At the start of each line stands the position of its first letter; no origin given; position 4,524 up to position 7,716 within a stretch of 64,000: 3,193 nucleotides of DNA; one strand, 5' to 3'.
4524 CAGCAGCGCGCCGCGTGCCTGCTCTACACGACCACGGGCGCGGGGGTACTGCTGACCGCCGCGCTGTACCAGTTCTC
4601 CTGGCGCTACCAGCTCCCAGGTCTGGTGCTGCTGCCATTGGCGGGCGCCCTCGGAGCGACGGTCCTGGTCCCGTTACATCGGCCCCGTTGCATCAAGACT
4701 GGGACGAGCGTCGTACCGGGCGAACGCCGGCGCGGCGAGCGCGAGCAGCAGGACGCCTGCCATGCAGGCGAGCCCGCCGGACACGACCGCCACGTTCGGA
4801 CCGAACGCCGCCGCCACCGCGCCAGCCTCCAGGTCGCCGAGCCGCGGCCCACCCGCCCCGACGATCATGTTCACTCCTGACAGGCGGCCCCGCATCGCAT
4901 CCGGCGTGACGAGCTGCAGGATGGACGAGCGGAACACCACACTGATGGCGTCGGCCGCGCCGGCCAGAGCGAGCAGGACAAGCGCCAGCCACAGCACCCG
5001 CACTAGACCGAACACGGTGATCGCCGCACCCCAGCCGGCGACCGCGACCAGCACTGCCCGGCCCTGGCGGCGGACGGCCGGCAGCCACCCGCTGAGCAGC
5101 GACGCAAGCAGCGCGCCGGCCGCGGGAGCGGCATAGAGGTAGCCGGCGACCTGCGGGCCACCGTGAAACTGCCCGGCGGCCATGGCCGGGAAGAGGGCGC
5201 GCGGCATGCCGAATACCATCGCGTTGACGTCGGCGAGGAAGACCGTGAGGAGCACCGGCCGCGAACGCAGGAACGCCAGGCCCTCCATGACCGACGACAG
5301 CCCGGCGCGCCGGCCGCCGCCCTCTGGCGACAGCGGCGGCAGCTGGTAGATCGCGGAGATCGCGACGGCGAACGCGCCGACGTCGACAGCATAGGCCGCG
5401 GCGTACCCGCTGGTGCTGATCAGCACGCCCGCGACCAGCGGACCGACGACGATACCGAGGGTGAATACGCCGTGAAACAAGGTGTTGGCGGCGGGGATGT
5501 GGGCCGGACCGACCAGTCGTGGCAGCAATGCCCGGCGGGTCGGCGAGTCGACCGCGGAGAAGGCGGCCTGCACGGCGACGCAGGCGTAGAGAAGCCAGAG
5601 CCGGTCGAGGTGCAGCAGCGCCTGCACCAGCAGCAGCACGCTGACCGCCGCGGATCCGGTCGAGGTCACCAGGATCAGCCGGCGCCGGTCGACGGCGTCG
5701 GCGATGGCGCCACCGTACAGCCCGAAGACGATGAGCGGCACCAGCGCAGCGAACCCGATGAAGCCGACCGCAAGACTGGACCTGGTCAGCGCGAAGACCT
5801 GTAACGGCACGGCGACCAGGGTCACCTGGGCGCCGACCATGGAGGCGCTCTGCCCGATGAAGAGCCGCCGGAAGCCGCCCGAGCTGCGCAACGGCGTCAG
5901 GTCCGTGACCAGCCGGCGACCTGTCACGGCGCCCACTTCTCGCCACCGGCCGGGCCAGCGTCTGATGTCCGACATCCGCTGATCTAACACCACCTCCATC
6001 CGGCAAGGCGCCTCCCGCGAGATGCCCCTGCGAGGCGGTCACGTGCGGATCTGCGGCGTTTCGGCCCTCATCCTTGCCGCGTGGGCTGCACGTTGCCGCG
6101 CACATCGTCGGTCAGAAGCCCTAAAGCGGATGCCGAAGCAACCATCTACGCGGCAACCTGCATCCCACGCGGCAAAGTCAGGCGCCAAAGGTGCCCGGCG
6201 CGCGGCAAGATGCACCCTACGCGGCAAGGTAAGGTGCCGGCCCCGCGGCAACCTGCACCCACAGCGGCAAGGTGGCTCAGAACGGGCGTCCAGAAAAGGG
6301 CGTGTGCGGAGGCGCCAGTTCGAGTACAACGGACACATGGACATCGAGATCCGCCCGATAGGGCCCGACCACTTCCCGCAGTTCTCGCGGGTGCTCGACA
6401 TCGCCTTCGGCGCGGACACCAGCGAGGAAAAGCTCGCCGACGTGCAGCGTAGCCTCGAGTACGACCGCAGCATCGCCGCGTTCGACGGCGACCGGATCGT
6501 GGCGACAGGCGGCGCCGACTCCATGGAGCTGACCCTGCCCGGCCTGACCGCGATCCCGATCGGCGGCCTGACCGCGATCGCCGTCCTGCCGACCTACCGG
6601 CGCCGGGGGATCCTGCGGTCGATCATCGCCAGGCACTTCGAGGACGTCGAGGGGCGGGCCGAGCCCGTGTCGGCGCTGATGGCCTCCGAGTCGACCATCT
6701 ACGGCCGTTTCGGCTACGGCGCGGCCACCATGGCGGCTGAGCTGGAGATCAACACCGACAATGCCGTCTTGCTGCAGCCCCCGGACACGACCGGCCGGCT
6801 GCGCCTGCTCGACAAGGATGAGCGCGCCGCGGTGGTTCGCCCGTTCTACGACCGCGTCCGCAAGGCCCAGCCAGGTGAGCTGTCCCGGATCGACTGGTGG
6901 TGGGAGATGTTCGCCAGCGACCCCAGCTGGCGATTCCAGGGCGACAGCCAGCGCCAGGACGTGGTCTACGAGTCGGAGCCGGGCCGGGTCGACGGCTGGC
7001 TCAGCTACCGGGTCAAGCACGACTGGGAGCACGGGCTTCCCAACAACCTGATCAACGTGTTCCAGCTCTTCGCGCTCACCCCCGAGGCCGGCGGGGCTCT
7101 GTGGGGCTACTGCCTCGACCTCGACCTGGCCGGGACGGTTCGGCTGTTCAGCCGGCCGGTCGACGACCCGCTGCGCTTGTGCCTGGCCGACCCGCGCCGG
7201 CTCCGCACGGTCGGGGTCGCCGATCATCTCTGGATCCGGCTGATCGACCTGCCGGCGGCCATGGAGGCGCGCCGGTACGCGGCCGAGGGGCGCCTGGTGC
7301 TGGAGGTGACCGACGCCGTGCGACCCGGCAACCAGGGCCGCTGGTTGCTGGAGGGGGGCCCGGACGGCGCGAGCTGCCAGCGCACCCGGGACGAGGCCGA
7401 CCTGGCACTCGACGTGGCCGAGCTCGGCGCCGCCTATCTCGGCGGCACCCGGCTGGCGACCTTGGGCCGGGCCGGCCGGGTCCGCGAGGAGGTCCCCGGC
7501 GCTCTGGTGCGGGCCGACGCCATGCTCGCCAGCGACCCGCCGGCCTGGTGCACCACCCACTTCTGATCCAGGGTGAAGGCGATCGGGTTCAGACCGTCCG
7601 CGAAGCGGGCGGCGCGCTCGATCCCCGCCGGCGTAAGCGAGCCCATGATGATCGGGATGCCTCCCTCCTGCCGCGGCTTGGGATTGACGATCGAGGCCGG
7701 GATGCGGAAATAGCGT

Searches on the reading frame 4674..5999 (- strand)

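Call 46: search_protein_families(library=ncbifam, proteins=[window:4674-5999:-], max_evalue=0.000001)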
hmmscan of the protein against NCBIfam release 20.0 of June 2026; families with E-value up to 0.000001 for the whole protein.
window:4674-5999:- (441 aa): 8 families
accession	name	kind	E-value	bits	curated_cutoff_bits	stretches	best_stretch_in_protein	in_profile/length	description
NF007792.0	PRK10489.1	equivalog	2.7e-70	237.5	324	1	29-430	5-406/419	enterobactin transporter EntS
TIGR00900.1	2A0121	subfamily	6.9e-47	160.5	319.6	1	43-400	1-364/364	H+ Antiporter protein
NF052575.1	MFS_efflux_Tap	equivalog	1.7e-21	76.7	625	1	53-414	16-386/401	multidrug efflux MFS transporter Tap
NF012178.0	tet_MFS_V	exception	2.9e-16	59.6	640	1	43-381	10-356/409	tetracycline efflux MFS transporter Tet(V)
NF000245.1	macrolide_MefA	exception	2e-13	50.2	675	1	43-360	11-330/405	macrolide efflux MFS transporter Mef(A)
NF000051.1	macrolide_MefB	exception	4e-12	45.8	800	1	43-425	11-398/409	macrolide efflux MFS transporter Mef(B)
NF006386.0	PRK08633.1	equivalog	2.4e-10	38.8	1221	1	57-379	28-366/1147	acyl-[ACP]--phospholipid O-acyltransferase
NF005291.0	PRK06814.1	equivalog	2.3e-07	29.1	1349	1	82-332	58-306/1140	acyl-[ACP]--phospholipid O-acyltransferase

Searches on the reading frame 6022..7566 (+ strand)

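Call 46: search_protein_families(library=ncbifam, proteins=[window:6022-7566:+], max_evalue=0.000001)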
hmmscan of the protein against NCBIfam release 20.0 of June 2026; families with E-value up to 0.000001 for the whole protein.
window:6022-7566:+ (514 aa): 6 families
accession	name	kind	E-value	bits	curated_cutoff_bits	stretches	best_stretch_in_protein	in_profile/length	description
NF002367.0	PRK01346.1-4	subfamily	2.4e-127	425.4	259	1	105-514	2-411/411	hypothetical protein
NF002369.0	PRK01346.1-6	equivalog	1.5e-84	284.6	463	1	156-514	80-434/434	hypothetical protein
NF002368.0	PRK01346.1-5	equivalog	2.8e-77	260.2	576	1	106-508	5-396/402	enhanced intracellular survival protein Eis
NF002366.0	PRK01346.1-3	equivalog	6.7e-65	219.3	624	1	141-504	39-395/405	hypothetical protein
NF002364.0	PRK01346.1-1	equivalog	5.1e-47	160.8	701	1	166-509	71-403/408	enhanced intracellular survival protein Eis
NF002365.0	PRK01346.1-2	subfamily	2.2e-42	145.4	788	1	159-513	64-411/412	hypothetical protein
